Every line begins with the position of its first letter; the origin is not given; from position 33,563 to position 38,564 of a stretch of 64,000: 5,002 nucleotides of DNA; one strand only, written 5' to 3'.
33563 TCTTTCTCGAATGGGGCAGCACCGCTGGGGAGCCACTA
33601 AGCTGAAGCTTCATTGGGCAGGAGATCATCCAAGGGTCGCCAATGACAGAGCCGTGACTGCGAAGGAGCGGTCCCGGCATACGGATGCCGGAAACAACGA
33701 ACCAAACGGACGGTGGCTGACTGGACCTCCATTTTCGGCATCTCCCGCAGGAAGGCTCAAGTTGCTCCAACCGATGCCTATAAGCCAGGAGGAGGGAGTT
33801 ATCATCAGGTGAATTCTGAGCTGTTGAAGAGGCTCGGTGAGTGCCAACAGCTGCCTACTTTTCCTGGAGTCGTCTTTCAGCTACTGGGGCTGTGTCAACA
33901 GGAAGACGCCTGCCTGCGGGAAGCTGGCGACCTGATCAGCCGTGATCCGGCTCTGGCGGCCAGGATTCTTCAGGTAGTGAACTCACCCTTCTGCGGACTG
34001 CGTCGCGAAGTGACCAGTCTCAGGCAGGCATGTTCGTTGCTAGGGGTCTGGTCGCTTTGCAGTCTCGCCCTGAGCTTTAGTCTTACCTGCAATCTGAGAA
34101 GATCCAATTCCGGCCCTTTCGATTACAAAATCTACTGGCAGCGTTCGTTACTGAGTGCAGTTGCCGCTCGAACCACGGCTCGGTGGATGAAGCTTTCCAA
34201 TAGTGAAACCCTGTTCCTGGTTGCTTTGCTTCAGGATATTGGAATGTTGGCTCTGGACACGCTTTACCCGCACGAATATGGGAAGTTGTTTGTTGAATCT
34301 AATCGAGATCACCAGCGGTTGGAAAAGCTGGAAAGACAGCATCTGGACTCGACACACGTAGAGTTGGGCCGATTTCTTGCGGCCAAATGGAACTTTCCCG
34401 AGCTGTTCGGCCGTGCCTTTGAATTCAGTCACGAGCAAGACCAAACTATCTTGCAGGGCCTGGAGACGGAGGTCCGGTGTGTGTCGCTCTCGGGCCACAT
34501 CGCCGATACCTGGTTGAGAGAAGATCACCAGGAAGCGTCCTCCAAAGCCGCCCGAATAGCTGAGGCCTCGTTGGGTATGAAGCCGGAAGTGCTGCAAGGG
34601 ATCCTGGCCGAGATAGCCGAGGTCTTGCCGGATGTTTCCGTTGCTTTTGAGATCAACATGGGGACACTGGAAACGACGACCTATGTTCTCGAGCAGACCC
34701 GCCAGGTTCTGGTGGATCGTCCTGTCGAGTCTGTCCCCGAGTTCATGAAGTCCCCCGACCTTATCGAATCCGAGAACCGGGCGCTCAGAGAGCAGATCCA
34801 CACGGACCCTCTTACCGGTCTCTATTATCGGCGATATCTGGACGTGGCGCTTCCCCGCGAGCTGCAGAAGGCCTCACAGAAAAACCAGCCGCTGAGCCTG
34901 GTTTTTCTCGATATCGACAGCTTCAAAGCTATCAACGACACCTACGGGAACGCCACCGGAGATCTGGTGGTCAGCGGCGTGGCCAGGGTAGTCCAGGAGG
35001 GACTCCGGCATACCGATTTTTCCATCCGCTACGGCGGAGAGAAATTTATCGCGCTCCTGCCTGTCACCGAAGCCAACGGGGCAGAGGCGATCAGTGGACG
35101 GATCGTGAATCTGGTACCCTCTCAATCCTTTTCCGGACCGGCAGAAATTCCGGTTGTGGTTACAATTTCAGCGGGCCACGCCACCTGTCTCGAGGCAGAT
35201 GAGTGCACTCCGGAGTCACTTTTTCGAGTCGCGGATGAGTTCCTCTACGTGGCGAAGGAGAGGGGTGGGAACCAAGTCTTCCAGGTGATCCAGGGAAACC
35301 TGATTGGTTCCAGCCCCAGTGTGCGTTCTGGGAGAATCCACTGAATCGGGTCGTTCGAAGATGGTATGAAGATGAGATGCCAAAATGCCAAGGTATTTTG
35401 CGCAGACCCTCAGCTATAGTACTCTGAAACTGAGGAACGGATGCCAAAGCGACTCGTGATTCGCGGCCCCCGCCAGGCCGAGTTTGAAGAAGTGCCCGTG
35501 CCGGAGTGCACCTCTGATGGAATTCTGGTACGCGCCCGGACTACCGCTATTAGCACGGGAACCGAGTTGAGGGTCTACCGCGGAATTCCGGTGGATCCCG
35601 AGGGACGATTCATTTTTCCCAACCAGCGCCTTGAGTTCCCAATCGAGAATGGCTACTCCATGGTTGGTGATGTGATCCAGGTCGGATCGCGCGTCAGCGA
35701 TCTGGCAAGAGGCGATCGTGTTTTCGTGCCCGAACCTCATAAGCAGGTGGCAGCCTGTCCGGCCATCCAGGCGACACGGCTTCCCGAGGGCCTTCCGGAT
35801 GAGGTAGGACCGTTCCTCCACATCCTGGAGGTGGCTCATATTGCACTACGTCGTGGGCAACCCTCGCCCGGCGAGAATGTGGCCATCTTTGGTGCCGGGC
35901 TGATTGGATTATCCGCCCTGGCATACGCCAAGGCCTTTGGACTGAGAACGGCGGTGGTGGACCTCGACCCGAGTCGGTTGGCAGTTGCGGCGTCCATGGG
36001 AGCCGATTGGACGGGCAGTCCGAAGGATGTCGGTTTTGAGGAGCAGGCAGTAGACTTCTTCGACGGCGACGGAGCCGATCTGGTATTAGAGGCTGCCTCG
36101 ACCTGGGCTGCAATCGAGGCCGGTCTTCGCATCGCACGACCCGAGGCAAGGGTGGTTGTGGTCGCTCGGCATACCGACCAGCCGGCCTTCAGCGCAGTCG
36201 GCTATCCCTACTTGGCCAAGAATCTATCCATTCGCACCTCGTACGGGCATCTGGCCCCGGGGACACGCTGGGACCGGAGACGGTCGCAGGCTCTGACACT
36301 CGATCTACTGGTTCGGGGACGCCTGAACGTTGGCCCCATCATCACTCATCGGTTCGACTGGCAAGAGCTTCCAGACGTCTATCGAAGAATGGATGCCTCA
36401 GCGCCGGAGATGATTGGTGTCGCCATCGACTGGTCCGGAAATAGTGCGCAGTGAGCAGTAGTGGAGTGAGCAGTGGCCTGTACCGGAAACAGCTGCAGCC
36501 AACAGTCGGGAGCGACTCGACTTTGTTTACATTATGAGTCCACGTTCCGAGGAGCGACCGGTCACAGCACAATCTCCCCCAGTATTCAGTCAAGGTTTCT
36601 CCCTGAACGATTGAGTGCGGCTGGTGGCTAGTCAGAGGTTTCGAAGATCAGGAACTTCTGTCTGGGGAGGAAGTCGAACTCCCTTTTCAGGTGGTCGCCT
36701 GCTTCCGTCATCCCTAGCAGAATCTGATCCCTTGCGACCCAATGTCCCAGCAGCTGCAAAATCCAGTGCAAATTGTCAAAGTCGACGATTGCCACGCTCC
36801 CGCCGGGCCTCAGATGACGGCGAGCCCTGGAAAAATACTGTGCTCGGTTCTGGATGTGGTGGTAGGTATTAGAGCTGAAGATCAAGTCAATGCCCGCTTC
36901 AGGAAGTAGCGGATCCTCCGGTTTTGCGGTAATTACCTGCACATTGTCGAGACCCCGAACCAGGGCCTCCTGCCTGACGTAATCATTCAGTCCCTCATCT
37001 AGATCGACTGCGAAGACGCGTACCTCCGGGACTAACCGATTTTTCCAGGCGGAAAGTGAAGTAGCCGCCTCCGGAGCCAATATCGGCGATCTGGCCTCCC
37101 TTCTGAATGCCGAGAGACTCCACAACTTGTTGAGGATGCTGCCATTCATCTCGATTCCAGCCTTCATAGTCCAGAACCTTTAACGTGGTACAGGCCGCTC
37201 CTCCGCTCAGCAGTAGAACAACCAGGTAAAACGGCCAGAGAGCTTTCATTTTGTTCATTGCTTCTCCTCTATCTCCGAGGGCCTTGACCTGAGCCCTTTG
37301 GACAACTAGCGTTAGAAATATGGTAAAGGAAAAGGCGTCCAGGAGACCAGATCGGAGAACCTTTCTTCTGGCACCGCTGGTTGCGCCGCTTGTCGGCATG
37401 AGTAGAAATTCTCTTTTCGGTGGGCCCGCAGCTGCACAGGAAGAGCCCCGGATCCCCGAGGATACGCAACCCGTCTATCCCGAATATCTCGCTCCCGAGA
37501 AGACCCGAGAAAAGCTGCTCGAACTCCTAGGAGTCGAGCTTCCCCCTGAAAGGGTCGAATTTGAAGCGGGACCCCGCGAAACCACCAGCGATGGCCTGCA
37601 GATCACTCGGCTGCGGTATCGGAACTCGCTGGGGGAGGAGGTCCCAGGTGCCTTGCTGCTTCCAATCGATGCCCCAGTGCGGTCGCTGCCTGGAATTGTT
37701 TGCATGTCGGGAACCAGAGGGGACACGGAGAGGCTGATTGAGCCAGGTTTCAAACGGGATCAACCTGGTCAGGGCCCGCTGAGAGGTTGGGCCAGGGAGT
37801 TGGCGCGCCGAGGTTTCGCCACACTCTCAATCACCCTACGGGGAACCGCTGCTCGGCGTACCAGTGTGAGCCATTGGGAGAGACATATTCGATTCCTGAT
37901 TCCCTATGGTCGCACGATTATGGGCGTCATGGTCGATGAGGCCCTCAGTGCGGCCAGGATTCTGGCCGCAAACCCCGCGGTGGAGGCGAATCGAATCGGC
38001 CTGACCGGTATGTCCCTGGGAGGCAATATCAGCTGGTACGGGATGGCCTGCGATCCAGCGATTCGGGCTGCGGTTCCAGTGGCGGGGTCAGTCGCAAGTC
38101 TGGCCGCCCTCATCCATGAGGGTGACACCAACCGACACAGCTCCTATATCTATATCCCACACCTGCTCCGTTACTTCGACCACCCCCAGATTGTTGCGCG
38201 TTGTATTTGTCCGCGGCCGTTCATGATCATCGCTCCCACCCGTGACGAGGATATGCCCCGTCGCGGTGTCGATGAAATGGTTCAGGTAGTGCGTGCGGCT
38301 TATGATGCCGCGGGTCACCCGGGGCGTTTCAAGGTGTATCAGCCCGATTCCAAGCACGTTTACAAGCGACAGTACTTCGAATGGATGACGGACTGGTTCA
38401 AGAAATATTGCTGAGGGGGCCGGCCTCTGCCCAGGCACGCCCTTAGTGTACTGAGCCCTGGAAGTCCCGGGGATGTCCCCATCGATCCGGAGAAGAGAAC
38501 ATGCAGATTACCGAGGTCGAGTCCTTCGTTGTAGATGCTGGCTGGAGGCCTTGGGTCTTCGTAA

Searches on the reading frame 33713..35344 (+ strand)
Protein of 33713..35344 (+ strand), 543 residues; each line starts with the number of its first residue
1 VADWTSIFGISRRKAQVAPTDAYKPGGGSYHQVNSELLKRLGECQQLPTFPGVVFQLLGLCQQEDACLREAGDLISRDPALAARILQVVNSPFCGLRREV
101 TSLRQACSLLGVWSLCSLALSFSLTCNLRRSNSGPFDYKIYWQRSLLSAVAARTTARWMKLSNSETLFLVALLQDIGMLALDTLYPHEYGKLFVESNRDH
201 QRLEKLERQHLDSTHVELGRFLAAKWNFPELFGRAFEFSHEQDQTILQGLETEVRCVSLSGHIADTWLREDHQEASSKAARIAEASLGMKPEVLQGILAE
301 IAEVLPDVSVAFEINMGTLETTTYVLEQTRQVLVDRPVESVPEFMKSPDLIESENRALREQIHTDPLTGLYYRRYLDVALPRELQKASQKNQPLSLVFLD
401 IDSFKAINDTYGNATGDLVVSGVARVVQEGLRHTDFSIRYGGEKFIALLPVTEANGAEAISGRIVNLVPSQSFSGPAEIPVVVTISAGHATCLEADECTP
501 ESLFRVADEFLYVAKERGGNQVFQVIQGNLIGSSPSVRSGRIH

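Call 16: search_protein_families(library=pfam, proteins=[window:33713-35344:+])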
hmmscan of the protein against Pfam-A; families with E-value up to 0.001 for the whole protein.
window:33713-35344:+ (543 aa): 2 families
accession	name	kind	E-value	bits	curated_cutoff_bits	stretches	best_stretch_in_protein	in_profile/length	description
PF08668.18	HDOD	-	1.2e-49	168.9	22.9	1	47-241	1-195/196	HDOD domain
PF00990.26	GGDEF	-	4.3e-38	131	23.8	1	363-521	2-161/161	Diguanylate cyclase, GGDEF domain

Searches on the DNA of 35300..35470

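Call 63: search_rna_families(source=window, start=35300, end=35470, threshold=evalue, max_evalue=1)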
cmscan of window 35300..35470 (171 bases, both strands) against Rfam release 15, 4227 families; matches with E-value up to 1: 0.
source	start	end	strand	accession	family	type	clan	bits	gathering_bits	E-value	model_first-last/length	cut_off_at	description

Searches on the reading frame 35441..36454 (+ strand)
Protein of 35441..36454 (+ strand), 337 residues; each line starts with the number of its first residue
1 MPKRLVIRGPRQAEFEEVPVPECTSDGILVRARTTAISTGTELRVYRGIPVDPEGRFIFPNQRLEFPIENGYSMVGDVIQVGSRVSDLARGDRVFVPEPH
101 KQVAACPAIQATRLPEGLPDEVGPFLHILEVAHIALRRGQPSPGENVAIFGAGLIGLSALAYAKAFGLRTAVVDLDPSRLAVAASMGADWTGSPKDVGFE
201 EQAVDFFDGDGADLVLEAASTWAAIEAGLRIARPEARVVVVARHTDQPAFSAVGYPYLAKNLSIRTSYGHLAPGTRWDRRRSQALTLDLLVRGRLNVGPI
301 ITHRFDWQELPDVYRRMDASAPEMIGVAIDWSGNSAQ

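Call 16: search_protein_families(library=pfam, proteins=[window:35441-36454:+])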
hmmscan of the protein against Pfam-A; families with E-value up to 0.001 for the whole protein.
window:35441-36454:+ (337 aa): 4 families
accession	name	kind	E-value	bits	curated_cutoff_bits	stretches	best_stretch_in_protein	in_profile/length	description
PF00107.32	ADH_zinc_N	-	2.2e-18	66.9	31.8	1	155-269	2-114/129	Zinc-binding dehydrogenase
PF08240.17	ADH_N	-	4.5e-06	27.3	23.5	1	27-108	4-71/104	Alcohol dehydrogenase GroES-like domain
PF01262.27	AlaDh_PNT_C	-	0.00023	21.1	23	1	146-189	30-74/214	Alanine dehydrogenase/PNT, C-terminal domain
PF01266.30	DAO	-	0.0007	19.7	27.9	1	147-250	2-102/353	FAD dependent oxidoreductase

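Call 21: find_encoding_contigs(protein=window:35441-36454:+, flank=3000, max_places=6)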
Protein window:35441-36454:+ (337 aa): 8 contigs read that carry it; 6 places shown.
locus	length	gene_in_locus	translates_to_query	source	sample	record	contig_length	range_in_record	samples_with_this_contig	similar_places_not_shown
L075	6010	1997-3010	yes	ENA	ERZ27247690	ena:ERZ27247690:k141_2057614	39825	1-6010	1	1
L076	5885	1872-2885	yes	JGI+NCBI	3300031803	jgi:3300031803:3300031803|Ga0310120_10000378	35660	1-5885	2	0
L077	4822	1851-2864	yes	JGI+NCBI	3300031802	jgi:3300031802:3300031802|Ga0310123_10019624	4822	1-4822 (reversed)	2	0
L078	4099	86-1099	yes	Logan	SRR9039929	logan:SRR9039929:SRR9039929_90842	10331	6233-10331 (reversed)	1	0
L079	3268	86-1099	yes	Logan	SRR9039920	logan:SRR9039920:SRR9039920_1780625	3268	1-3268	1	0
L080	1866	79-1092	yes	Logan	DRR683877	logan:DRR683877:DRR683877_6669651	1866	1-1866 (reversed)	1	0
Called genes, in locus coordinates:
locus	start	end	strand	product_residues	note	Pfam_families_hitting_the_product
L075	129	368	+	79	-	-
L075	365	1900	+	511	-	PF08668:HDOD, PF00990:GGDEF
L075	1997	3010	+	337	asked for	PF08240:ADH_N (weak), PF00107:ADH_zinc_N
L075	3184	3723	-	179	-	PF08241:Methyltransf_11, PF08242:Methyltransf_12, PF13489:Methyltransf_23 (weak), PF13649:Methyltransf_25, PF13847:Methyltransf_31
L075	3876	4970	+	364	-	PF12715:Abhydrolase_7 (weak)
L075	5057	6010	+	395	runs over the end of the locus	PF02746:MR_MLE_N, PF13378:MR_MLE_C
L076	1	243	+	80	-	?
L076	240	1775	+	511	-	PF08668:HDOD, PF00990:GGDEF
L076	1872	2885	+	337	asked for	PF08240:ADH_N (weak), PF00107:ADH_zinc_N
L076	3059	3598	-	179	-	PF08241:Methyltransf_11, PF08242:Methyltransf_12, PF13489:Methyltransf_23 (weak), PF13649:Methyltransf_25, PF13847:Methyltransf_31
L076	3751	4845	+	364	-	PF12715:Abhydrolase_7 (weak)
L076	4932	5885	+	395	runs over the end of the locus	PF02746:MR_MLE_N, PF13378:MR_MLE_C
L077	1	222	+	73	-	?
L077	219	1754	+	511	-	PF08668:HDOD, PF00990:GGDEF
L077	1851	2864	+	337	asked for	PF08240:ADH_N (weak), PF00107:ADH_zinc_N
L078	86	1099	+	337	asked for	PF08240:ADH_N (weak), PF00107:ADH_zinc_N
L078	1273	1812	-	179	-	PF08241:Methyltransf_11, PF08242:Methyltransf_12, PF13489:Methyltransf_23 (weak), PF13649:Methyltransf_25, PF13847:Methyltransf_31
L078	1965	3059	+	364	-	PF12715:Abhydrolase_7 (weak)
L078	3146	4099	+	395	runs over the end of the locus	PF02746:MR_MLE_N, PF13378:MR_MLE_C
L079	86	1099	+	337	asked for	PF08240:ADH_N (weak), PF00107:ADH_zinc_N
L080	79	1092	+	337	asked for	PF08240:ADH_N (weak), PF00107:ADH_zinc_N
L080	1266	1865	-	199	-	?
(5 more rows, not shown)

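Call 28: find_homologous_proteins(query=window:35441-36454:+, max_evalue=1e-40)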
Query window:35441-36454:+ (337 aa): 271 proteins with E <= 1e-40 among 8000 candidates; the best 120 are listed.
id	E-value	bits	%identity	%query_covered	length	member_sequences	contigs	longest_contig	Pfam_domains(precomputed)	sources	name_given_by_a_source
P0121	4.0e-222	755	100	100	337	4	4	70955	PF00107.33,PF08240.18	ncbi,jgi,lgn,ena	-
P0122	7.9e-198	675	90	99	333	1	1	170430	PF00107.33,PF08240.18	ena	-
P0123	4.3e-194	662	87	100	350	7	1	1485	PF00107.33,PF08240.18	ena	-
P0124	3.6e-193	659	88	99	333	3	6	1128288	PF00107.33,PF08240.18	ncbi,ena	-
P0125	1.8e-192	657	89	99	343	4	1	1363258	PF00107.33,PF08240.18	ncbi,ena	-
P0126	5.8e-191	652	89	99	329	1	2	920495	PF00107.33,PF08240.18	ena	-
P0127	4.8e-186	636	85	99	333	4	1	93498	PF00107.33,PF08240.18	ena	-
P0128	6.5e-174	596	79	99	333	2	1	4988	PF00107.33,PF08240.18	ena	-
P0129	2.0e-146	506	68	99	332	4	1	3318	PF00107.33,PF08240.18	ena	-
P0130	9.5e-145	500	66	99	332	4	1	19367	PF00107.33,PF08240.18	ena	-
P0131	1.4e-144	500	66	99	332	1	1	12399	PF00107.33,PF08240.18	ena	-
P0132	1.3e-143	496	67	99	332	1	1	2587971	PF00107.33,PF08240.18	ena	-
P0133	1.6e-142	493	66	99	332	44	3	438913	PF00107.33,PF08240.18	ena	-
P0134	3.1e-142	492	66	99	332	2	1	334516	PF00107.33,PF08240.18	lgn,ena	-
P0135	9.0e-141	487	65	99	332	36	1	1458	PF00107.33,PF08240.18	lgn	-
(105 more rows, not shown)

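Call 29: find_encoding_contigs(protein=P0122, flank=2500, max_places=2)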
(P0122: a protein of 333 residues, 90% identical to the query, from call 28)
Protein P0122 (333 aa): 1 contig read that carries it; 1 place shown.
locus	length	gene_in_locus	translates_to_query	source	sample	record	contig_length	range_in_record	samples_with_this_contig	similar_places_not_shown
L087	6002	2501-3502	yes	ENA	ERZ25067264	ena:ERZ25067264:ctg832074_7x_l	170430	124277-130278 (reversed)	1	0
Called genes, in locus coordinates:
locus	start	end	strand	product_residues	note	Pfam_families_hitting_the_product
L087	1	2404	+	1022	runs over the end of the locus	PF00873:ACR_tran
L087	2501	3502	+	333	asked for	PF08240:ADH_N (weak), PF00107:ADH_zinc_N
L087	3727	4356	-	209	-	PF13489:Methyltransf_23, PF01209:Ubie_methyltran, PF02353:CMAS (weak), PF01135:PCMT (weak), PF13847:Methyltransf_31, PF08241:Methyltransf_11, PF08242:Methyltransf_12, PF13649:Methyltransf_25, +2 more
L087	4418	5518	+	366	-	PF12715:Abhydrolase_7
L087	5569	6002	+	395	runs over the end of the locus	PF02746:MR_MLE_N, PF13378:MR_MLE_C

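Call 30: find_encoding_contigs(protein=P0124, flank=2500, max_places=3)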
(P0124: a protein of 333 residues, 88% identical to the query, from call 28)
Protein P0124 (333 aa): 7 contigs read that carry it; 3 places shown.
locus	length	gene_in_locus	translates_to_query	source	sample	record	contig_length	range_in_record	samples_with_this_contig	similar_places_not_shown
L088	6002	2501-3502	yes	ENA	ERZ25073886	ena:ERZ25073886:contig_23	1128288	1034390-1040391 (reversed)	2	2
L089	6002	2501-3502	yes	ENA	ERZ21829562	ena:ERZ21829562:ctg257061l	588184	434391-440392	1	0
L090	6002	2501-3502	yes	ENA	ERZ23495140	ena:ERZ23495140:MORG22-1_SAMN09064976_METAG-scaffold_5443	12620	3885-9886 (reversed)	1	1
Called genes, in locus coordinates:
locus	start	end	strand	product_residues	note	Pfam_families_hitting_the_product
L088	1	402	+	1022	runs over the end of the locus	PF00873:ACR_tran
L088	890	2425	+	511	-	PF08668:HDOD, PF00990:GGDEF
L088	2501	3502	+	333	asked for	PF08240:ADH_N (weak), PF00107:ADH_zinc_N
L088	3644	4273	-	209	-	PF02353:CMAS (weak), PF13489:Methyltransf_23, PF01135:PCMT (weak), PF01209:Ubie_methyltran, PF13847:Methyltransf_31, PF08241:Methyltransf_11, PF08242:Methyltransf_12, PF13649:Methyltransf_25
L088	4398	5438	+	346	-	PF12715:Abhydrolase_7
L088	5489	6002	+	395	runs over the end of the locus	PF02746:MR_MLE_N, PF13378:MR_MLE_C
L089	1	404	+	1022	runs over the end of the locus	PF00873:ACR_tran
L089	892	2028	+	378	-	PF08668:HDOD, PF00990:GGDEF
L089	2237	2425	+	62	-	-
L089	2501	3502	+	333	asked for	PF08240:ADH_N (weak), PF00107:ADH_zinc_N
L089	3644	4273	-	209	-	PF02353:CMAS (weak), PF13489:Methyltransf_23, PF01135:PCMT (weak), PF01209:Ubie_methyltran, PF13847:Methyltransf_31, PF08241:Methyltransf_11, PF08242:Methyltransf_12, PF13649:Methyltransf_25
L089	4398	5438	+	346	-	PF12715:Abhydrolase_7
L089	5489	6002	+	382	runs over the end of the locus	PF02746:MR_MLE_N, PF13378:MR_MLE_C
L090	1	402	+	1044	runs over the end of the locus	?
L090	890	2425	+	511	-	PF08668:HDOD, PF00990:GGDEF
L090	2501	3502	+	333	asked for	PF08240:ADH_N (weak), PF00107:ADH_zinc_N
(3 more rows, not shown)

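Call 31: find_encoding_contigs(protein=P0127, flank=2500, max_places=2)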
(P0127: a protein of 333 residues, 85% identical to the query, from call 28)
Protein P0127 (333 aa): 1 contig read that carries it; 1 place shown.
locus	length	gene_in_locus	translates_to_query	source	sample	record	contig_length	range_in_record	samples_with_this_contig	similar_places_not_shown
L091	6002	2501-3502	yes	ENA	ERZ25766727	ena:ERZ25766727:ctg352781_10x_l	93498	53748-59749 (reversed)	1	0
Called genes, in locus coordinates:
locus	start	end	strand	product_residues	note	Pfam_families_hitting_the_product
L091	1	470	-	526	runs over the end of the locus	PF01293:PEPCK_ATP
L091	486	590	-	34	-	-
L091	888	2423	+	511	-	PF08668:HDOD, PF00990:GGDEF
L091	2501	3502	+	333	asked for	PF08240:ADH_N (weak), PF00107:ADH_zinc_N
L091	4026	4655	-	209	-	PF01209:Ubie_methyltran, PF13489:Methyltransf_23, PF01135:PCMT (weak), PF13847:Methyltransf_31, PF08241:Methyltransf_11, PF08242:Methyltransf_12, PF13578:Methyltransf_24 (weak), PF13649:Methyltransf_25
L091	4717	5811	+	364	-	PF12715:Abhydrolase_7 (weak)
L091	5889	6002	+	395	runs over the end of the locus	PF02746:MR_MLE_N, PF13378:MR_MLE_C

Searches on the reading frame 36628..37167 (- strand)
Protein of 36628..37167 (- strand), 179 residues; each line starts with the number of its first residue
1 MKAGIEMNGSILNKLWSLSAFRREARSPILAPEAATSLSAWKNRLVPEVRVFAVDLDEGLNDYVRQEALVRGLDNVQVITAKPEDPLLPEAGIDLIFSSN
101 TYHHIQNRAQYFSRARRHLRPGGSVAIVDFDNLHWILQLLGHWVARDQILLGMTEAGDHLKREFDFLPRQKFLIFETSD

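Call 16: search_protein_families(library=pfam, proteins=[window:36628-37167:-])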
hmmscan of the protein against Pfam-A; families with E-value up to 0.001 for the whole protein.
window:36628-37167:- (179 aa): 5 families
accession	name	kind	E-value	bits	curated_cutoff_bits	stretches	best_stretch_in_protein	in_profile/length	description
PF08241.18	Methyltransf_11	-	1.2e-11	45.6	21.2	1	46-127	18-95/95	Methyltransferase domain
PF13649.12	Methyltransf_25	-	8.9e-11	42.8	27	1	44-123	17-97/97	Methyltransferase domain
PF08242.18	Methyltransf_12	-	3.4e-10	41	30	1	38-124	11-97/98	Methyltransferase domain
PF13847.12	Methyltransf_31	-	6e-08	32.9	27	1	41-138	21-120/145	Methyltransferase domain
PF13489.12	Methyltransf_23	-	7.1e-07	29.5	27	1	53-143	49-132/164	Methyltransferase domain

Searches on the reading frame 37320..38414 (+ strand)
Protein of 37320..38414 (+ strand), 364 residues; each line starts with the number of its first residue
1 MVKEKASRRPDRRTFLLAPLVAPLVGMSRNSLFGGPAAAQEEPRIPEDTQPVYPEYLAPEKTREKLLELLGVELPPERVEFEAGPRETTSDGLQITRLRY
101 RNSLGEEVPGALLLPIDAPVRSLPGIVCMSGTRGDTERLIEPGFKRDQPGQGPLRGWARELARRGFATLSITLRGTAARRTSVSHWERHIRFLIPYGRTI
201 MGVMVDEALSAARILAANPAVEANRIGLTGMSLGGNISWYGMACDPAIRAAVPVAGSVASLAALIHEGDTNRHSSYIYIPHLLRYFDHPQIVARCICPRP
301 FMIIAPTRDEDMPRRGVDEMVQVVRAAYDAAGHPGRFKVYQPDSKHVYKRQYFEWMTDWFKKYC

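Call 16: search_protein_families(library=pfam, proteins=[window:37320-38414:+])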
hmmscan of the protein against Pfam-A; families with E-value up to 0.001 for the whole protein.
window:37320-38414:+ (364 aa): 4 families
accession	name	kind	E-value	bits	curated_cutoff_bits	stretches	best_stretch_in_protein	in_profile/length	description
PF12715.13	Abhydrolase_7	-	9.7e-08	32.1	21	1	114-341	106-339/388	Abhydrolase family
PF01738.24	DLH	-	0.00021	21.4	21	1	199-257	72-130/217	Dienelactone hydrolase family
PF08840.17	BAAT_C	-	0.0003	21.3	20.9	1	211-261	9-59/210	BAAT / Acyl-CoA thioester hydrolase C terminal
PF00326.27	Peptidase_S9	-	0.00059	19.8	22.6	0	162-363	11-209/213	Prolyl oligopeptidase family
